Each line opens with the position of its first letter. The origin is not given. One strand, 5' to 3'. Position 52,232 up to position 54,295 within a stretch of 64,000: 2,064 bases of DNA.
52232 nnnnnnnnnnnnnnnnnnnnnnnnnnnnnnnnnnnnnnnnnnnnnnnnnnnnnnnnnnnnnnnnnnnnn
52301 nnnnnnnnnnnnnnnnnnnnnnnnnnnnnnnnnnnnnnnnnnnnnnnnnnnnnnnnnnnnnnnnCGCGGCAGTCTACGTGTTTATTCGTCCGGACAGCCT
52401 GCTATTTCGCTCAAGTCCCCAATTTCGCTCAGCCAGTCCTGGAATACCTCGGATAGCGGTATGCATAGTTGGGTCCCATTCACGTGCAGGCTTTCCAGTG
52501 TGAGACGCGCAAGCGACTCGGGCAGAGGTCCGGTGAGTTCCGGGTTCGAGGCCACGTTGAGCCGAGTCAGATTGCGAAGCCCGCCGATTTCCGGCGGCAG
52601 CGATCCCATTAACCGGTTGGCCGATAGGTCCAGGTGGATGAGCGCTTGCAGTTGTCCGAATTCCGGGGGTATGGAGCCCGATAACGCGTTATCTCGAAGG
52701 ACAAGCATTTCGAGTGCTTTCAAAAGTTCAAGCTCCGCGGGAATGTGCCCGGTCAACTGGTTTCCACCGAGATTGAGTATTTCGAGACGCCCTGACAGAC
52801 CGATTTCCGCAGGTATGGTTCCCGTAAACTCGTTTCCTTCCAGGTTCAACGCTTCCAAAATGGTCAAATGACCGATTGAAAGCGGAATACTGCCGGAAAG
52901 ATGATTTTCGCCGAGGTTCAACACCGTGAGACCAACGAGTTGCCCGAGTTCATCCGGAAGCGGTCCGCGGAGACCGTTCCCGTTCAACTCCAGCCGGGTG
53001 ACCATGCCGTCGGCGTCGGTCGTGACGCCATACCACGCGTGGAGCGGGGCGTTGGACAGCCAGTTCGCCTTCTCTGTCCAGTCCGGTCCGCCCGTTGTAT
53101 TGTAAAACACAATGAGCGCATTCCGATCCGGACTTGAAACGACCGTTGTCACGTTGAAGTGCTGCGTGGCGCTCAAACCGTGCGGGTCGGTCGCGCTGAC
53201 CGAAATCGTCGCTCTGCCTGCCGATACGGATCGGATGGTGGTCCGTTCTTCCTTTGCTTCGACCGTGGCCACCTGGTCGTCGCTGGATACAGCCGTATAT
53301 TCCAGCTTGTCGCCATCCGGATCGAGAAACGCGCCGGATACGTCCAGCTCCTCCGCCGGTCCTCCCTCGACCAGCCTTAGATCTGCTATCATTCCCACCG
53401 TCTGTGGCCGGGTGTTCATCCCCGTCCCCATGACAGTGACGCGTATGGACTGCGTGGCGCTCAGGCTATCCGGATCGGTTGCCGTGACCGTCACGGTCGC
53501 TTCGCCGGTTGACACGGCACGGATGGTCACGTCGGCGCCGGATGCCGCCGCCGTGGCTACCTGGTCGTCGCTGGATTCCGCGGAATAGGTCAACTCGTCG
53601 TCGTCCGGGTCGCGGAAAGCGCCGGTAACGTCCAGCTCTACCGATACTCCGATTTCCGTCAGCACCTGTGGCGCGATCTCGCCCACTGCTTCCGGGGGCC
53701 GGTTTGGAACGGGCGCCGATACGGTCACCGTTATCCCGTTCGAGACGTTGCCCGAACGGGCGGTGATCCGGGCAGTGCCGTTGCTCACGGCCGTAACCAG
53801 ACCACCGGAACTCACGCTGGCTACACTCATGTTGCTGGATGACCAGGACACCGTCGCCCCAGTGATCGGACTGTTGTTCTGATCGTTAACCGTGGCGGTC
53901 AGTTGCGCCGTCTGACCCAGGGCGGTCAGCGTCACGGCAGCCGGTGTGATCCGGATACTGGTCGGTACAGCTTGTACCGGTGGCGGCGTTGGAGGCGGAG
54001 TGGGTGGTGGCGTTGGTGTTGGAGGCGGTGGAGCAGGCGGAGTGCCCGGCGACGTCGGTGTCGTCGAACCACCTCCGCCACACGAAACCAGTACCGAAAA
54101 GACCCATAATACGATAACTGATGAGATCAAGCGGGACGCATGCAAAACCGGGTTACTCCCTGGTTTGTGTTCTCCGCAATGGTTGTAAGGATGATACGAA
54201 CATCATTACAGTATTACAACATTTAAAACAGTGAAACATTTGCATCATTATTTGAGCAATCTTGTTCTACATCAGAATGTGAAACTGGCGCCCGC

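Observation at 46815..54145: Probable operon of an LRR-cadherin lipoprotein and a 1830-aa CARDB-repeat metzincin lipoprotein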

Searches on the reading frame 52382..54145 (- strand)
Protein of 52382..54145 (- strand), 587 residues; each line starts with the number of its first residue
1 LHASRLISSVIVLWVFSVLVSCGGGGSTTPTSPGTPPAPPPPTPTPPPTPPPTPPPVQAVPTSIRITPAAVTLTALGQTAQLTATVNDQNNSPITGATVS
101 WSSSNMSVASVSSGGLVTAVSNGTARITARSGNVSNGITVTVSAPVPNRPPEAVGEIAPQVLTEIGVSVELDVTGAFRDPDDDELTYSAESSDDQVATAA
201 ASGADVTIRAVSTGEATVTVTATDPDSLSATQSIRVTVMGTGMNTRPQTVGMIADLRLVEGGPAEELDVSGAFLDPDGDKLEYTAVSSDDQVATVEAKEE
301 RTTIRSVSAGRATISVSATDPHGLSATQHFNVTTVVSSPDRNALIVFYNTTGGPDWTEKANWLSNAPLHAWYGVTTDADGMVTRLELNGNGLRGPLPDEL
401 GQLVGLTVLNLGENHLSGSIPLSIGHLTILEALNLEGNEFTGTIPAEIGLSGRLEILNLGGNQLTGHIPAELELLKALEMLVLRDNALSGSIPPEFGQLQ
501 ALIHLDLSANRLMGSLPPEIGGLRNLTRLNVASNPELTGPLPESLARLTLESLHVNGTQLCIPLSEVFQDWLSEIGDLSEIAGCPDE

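Call 3: search_protein_families(library=pfam, proteins=[window:52382-54145:-], max_evalue=0.01)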
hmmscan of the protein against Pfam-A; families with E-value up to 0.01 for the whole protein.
window:52382-54145:- (587 aa): 11 families
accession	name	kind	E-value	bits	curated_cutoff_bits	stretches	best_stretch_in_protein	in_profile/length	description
PF00560.39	LRR_1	-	2.9e-22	74.4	20.6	0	406-427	2-23/23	Leucine Rich Repeat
PF02368.24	Big_2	-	4.8e-21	74.9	22.8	2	62-142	3-79/79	Bacterial Ig-like domain (group 2)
PF13855.12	LRR_8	-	3.7e-15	55.9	27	3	453-512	2-61/61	Leucine rich repeat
PF23598.1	LRR_14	-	1.1e-11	44.6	40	2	490-558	60-124/353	Leucine-rich repeat region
PF12799.13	LRR_4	-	7.2e-11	42.4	27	2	501-537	2-36/44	Leucine Rich repeats (2 copies)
PF17963.7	Big_9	-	7.9e-11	43.1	23.6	2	257-333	12-89/89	Bacterial Ig domain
PF22359.2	Big-like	-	6.5e-08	33.1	27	1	104-144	8-48/48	Bacterial Ig-like domain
PF00801.26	PKD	-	1.3e-07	31.9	23.5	1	166-232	14-75/80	PKD domain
PF02369.22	Big_1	-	5.5e-07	30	34.9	1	78-144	17-80/93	Bacterial Ig-like domain (group 1)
PF22352.2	K319L-like_PKD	-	0.00013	22.3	27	0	168-238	13-84/84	K319L-like, PKD domain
PF21027.3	Sde0182_C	-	0.00072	20.5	27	0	169-233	2-60/83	Cellulose-binding protein Sde0182, C-terminal domain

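Call 4: search_protein_families(library=ncbifam, proteins=[window:52382-54145:-], max_evalue=0.01)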
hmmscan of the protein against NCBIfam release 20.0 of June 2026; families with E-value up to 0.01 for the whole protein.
window:52382-54145:- (587 aa): 5 families
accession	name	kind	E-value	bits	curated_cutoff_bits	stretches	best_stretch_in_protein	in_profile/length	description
NF041381.1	XopAC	subfamily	1.2e-15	57.2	450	2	382-518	68-201/451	XopAC/AvrAC family type III secretion system effector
NF041400.1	XopAE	equivalog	1.9e-15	56.8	600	1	395-553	10-166/478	type III secretion system effector XopAE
NF041351.1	XopL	equivalog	2e-09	36.7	500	1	384-558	78-257/497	type III secretion system leucine-rich repeat domain-containing effector XopL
NF047464.1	FibnectbindLIC11051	equivalog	2.6e-08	32.8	1000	1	456-580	538-654/685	LIC_11051 family fibronectin-binding protein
NF058595.1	invert_tail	domain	0.0012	19.2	37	1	6-37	56-88/113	lipo-invert putative C-terminal anchoring domain-containing protein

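Call 12: find_encoding_contigs(protein=window:52382-54145:-, flank=10000, max_places=6)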
Protein window:52382-54145:- (587 aa): no gene with exactly this product is on record in the collection.
